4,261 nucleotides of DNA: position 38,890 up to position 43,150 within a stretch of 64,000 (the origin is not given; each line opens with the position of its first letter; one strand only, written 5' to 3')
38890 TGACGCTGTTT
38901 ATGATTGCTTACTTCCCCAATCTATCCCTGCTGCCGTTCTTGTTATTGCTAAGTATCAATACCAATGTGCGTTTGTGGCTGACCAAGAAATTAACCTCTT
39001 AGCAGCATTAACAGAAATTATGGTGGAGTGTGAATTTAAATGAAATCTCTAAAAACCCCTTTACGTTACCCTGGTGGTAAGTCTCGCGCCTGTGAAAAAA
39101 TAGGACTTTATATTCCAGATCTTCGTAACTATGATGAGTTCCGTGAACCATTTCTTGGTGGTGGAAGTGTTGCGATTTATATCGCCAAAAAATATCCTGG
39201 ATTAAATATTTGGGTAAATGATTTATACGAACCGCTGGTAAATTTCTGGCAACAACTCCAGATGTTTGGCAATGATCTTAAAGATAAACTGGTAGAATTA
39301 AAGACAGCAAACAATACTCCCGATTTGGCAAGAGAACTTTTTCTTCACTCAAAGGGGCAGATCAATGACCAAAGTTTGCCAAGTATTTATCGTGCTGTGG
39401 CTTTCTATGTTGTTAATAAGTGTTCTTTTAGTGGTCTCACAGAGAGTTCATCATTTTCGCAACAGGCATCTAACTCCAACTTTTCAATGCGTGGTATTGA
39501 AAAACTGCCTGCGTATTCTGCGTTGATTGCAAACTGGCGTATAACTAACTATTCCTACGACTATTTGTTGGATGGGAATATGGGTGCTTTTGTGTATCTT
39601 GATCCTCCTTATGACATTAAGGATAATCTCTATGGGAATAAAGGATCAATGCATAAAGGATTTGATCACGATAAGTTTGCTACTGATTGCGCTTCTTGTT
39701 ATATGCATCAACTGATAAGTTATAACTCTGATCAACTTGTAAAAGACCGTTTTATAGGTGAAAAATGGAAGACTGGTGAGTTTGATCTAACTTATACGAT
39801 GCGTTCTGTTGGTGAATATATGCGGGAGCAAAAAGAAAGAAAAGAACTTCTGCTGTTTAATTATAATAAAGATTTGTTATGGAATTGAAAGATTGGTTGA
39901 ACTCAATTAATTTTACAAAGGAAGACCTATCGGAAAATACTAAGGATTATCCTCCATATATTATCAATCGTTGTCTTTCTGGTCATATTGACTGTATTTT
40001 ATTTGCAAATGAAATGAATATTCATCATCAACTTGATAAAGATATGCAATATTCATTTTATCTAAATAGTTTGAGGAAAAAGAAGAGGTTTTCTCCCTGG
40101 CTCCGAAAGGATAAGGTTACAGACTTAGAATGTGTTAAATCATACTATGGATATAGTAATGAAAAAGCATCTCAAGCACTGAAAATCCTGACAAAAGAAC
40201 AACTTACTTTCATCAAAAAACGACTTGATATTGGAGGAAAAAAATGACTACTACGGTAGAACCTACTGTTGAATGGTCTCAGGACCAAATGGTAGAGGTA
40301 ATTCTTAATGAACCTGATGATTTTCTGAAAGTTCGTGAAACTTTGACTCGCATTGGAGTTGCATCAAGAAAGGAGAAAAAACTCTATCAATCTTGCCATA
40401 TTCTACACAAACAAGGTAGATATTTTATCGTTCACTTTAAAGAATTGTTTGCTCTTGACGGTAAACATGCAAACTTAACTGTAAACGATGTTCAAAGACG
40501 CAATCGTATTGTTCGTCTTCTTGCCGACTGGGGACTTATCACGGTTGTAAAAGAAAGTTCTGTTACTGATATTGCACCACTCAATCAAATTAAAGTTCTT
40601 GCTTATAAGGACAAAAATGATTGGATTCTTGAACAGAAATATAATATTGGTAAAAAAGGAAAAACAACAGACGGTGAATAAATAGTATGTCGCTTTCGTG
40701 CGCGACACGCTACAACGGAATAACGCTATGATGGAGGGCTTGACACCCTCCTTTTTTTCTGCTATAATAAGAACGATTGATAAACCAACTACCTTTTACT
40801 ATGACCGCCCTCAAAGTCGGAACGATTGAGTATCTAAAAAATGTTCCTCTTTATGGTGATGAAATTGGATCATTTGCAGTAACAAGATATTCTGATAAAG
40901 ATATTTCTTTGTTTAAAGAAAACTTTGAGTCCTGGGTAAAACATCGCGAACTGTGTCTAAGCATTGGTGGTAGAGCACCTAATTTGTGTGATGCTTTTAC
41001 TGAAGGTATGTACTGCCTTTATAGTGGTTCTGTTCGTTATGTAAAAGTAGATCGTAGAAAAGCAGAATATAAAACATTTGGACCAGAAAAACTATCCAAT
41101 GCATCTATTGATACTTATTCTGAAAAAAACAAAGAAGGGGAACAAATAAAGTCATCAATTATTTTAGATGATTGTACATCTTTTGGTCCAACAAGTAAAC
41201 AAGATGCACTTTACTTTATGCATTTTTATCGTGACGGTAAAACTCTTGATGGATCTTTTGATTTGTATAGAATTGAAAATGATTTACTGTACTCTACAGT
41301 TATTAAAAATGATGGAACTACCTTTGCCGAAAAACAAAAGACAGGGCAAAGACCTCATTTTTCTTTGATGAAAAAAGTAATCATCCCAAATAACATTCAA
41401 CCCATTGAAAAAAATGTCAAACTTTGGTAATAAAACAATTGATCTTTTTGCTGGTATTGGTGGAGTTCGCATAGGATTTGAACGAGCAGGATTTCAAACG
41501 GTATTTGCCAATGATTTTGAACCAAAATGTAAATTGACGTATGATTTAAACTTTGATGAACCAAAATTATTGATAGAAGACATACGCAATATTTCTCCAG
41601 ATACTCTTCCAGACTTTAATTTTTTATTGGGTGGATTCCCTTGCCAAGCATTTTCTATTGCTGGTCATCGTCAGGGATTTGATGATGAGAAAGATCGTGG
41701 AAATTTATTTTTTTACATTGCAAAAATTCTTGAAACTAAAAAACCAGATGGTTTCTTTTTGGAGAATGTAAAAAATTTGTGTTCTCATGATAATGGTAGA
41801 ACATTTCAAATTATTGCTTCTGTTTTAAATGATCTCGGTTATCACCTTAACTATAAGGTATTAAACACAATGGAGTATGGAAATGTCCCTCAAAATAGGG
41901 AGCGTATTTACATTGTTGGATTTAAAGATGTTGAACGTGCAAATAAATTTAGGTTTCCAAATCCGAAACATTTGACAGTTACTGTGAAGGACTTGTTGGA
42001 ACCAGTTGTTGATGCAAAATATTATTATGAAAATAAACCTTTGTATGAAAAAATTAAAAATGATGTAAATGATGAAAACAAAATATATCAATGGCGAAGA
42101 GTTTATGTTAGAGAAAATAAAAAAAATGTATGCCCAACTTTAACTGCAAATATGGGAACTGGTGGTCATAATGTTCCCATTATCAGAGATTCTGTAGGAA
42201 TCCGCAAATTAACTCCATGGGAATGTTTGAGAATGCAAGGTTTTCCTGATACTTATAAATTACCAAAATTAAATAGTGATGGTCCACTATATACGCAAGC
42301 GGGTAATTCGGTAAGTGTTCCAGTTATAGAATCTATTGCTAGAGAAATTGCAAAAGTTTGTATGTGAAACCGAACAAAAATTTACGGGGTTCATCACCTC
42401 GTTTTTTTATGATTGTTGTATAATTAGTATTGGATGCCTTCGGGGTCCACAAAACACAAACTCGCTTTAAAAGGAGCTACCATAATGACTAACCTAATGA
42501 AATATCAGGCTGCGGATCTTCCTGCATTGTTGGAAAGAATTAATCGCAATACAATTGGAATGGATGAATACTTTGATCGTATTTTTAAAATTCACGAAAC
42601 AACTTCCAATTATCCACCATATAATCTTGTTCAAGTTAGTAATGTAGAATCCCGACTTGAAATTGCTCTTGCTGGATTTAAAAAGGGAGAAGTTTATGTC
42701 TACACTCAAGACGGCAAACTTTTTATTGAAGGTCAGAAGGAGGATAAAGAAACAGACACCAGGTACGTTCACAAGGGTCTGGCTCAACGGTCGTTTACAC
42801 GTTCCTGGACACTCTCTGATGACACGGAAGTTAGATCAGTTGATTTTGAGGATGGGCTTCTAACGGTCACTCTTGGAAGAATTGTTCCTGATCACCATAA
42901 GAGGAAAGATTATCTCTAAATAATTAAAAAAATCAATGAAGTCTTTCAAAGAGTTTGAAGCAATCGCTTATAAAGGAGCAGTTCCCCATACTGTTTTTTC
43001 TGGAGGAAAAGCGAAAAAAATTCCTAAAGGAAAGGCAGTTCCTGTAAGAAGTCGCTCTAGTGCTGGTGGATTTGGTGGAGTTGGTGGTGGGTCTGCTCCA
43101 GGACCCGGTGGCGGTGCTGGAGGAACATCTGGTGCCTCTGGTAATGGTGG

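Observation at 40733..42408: Complete Bsp6I-like (GCNGC) type II restriction-modification system carried by a T4-like cyanophage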

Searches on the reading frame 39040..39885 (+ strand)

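Call 5: search_protein_families(library=pfam, proteins=[window:39040-39885:+], max_evalue=0.01)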
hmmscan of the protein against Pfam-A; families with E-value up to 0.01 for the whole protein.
window:39040-39885:+ (282 aa): 1 family
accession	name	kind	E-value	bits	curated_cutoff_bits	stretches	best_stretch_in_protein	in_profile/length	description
PF02086.21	MethyltransfD12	-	1.5e-29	103.9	22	1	10-243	1-244/253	D12 class N6 adenine-specific DNA methyltransferase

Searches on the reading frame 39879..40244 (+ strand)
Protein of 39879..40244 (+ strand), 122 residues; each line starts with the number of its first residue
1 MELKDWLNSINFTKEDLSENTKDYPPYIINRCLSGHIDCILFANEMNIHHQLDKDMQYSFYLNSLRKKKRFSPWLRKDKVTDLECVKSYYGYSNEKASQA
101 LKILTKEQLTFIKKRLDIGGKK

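Call 5: search_protein_families(library=pfam, proteins=[window:39879-40244:+], max_evalue=0.01)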
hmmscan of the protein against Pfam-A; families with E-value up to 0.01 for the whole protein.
window:39879-40244:+ (122 aa): 1 family
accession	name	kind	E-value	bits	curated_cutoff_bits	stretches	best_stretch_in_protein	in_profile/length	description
PF16790.10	Phage_clamp_A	-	2.3e-11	44.7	27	1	16-116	23-129/144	Bacteriophage clamp loader A subunit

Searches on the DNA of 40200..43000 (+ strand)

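Call 7: search_dna_similar(query=window:40200-43000:+, collection=phages, mode=near, max_rows=30)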
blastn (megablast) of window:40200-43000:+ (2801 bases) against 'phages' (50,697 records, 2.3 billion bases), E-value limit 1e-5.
Records with a match: 12; places in all: 12; records where one place covers at least 80% of the query: 0.
Best place of each record, by identity: 80-90% 4; 60-80% 8.
By first word of the organism name: Synechococcus 9; Cyanophage 2; Marine 1.
By host as written in the record: Synechococcus sp. WH8017 2; Synechococcus str. WH8109 2; Synechococcus sp. WH7803 2; Synechococcus sp. WH 7803 2; Prochlorococcus NATL2A 2; Synechococcus sp. MIT S9220 1; - 1.
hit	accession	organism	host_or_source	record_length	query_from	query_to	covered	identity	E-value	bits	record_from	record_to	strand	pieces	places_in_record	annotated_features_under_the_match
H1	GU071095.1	Synechococcus phage S-SM2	Synechococcus sp. WH8017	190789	7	558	20%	80.2%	1e-111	411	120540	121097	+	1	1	regA: translational repressor | gp62: clamp loader subunit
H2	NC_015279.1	Synechococcus phage S-SM2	Synechococcus sp. WH8017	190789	7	558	20%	80.2%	1e-111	411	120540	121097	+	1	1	regA: translation repressor | gp62: clamp loader of DNA polymerase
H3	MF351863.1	Synechococcus phage Bellamy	Synechococcus str. WH8109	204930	7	558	20%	78.8%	2e-99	370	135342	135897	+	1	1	157: RegA-like protein | 156: clamp loader subunit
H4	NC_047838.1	Synechococcus phage Bellamy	Synechococcus str. WH8109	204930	7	558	20%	78.8%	2e-99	370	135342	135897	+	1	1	157: translation repressor | 156: clamp loader of DNA polymerase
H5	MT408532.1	Synechococcus phage SynMITS9220M01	Synechococcus sp. MIT S9220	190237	2196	2690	18%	79.4%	4e-91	342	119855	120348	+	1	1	hsp20: heat shock protein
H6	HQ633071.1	Synechococcus phage S-SKS1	Synechococcus sp. WH7803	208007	2168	2657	17%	78.7%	2e-85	324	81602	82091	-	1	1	heat shock protein IbpA | hypothetical protein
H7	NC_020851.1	Synechococcus phage S-SKS1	Synechococcus sp. WH7803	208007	2168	2657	17%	78.7%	2e-85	324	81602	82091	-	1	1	Hsp20 heat shock protein | hypothetical protein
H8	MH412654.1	Synechococcus phage S-T4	Synechococcus sp. WH 7803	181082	2236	2724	17%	77.0%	4e-71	276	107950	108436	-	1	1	heat shock protein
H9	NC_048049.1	Synechococcus phage S-T4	Synechococcus sp. WH 7803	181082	2236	2724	17%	77.0%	4e-71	276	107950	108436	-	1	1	Hsp20 heat shock protein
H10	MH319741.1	Marine virus AG-345-E15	single cell amplified by WGA-X; seawater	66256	1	463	17%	79.1%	7e-84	318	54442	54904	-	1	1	record has no annotation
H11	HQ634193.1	Cyanophage P-RSM6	Prochlorococcus NATL2A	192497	2220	2284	2%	89.6%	1e-12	82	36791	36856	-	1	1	heat shock protein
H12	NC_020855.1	Cyanophage P-RSM6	Prochlorococcus NATL2A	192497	2220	2284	2%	89.6%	1e-12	82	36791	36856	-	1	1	Hsp20 heat shock protein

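Call 43: get_annotated_region(hit=H1, flank=3500)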
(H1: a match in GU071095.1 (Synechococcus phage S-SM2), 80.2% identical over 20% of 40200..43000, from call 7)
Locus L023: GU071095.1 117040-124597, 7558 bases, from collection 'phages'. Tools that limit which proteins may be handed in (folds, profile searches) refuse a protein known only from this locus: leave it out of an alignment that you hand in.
description: Synechococcus phage S-SM2, complete genome.
organism: Synechococcus phage S-SM2 (NCBI taxid 444860)
taxonomy: Viruses; Duplodnaviria; Heunggongvirae; Uroviricota; Caudoviricetes; Kyanoviridae; Nilusvirus; Nilusvirus ssm2
host: Synechococcus sp. WH8017; source: -; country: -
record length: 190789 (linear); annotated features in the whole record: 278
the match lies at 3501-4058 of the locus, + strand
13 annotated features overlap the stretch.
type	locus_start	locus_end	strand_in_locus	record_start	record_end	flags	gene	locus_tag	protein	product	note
CDS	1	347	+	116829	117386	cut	denV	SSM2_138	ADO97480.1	DNA endonuclease V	T4-LIKE GC: 100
CDS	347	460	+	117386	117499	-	-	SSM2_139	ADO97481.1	hypothetical protein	T4-LIKE GC: 1214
CDS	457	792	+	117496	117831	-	speD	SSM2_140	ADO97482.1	SpeD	T4-LIKE GC: 411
CDS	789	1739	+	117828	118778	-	gp44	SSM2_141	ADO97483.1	clamp loader subunit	T4-LIKE GC: 157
CDS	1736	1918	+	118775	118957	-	-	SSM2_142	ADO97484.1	hypothetical protein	T4-LIKE GC: 1215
CDS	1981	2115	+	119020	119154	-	-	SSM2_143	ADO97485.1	hypothetical protein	T4-LIKE GC: 158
CDS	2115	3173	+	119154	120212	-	-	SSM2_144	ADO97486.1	putative cytoplasmic protein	T4-LIKE GC: 1216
CDS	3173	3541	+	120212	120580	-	gp62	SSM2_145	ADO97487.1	clamp loader subunit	T4-LIKE GC: 167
CDS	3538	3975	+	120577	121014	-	regA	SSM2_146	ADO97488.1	translational repressor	endoribonuclease; T4-LIKE GC: 168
CDS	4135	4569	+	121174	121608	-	hsp20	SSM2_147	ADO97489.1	heat shock protein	T4-LIKE GC: 170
CDS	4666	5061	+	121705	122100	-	-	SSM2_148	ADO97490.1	hypothetical protein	T4-LIKE GC: 176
CDS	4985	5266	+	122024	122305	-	-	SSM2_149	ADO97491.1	hypothetical protein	T4-LIKE GC: 177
CDS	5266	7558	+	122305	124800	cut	gp43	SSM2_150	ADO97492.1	DNA polymerase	T4-LIKE GC: 178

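Call 44: get_annotated_region(hit=H5, flank=3500)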
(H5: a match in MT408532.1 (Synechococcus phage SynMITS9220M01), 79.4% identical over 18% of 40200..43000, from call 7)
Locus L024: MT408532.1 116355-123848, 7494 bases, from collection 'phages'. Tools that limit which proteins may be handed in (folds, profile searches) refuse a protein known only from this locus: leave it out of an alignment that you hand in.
description: Synechococcus phage SynMITS9220M01, complete genome.
organism: Synechococcus phage SynMITS9220M01 (NCBI taxid 2736186)
taxonomy: Viruses; Duplodnaviria; Heunggongvirae; Uroviricota; Caudoviricetes; Kyanoviridae
host: Synechococcus sp. MIT S9220; source: seawater; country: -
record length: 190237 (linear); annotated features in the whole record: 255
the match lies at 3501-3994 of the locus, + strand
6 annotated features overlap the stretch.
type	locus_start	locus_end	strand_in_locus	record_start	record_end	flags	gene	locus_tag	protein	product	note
CDS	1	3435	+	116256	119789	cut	-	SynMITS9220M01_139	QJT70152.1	hypothetical protein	-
CDS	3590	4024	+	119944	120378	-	hsp20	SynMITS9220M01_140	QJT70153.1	heat shock protein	-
CDS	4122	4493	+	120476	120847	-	-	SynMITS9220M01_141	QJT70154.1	hypothetical protein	conserved hypothetical protein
CDS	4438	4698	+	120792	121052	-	-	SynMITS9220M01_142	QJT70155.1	hypothetical protein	conserved hypothetical protein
CDS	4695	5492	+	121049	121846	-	-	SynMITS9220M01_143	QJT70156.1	hypothetical protein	-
CDS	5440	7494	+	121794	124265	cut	-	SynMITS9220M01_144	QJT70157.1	DNA polymerase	-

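Call 87: search_rna_families(source=window, start=40500, end=42600, threshold=evalue, max_evalue=1)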
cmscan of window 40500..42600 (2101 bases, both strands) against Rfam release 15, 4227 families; matches with E-value up to 1: 2.
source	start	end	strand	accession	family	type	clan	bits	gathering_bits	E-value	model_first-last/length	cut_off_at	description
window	42428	42490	+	RF02523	ROSE_3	Cis-reg; thermoregulator;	-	24.3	43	0.032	1-69/69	no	Repression of heat shock gene expression (ROSE) element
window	41331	41558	-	RF02377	SurA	Gene; sRNA;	-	15.5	100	0.28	1-279/279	no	SurA sRNA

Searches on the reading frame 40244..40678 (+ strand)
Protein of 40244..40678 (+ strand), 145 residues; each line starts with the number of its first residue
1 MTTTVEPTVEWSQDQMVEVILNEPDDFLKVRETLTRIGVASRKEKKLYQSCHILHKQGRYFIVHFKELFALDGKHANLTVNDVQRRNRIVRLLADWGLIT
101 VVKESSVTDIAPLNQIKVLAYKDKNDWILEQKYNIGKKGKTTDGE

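Call 5: search_protein_families(library=pfam, proteins=[window:40244-40678:+], max_evalue=0.01)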
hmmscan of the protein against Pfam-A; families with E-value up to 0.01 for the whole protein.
window:40244-40678:+ (145 aa): 1 family
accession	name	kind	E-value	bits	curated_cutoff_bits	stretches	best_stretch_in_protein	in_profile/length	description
PF01818.22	Translat_reg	-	3.1e-44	150.2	25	1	16-136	1-122/122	Bacteriophage translational regulator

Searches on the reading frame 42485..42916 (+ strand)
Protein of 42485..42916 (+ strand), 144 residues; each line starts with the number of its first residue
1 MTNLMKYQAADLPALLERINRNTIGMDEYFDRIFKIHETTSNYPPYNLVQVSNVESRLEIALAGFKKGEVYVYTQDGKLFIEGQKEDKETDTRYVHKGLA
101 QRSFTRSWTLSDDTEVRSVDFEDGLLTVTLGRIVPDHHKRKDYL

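Call 5: search_protein_families(library=pfam, proteins=[window:42485-42916:+], max_evalue=0.01)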
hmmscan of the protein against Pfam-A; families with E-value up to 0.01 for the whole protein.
window:42485-42916:+ (144 aa): 1 family
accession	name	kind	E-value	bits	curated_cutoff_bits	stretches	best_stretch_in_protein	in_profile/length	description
PF00011.27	HSP20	-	2e-14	53.9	20.8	1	56-138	9-93/102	Hsp20/alpha crystallin family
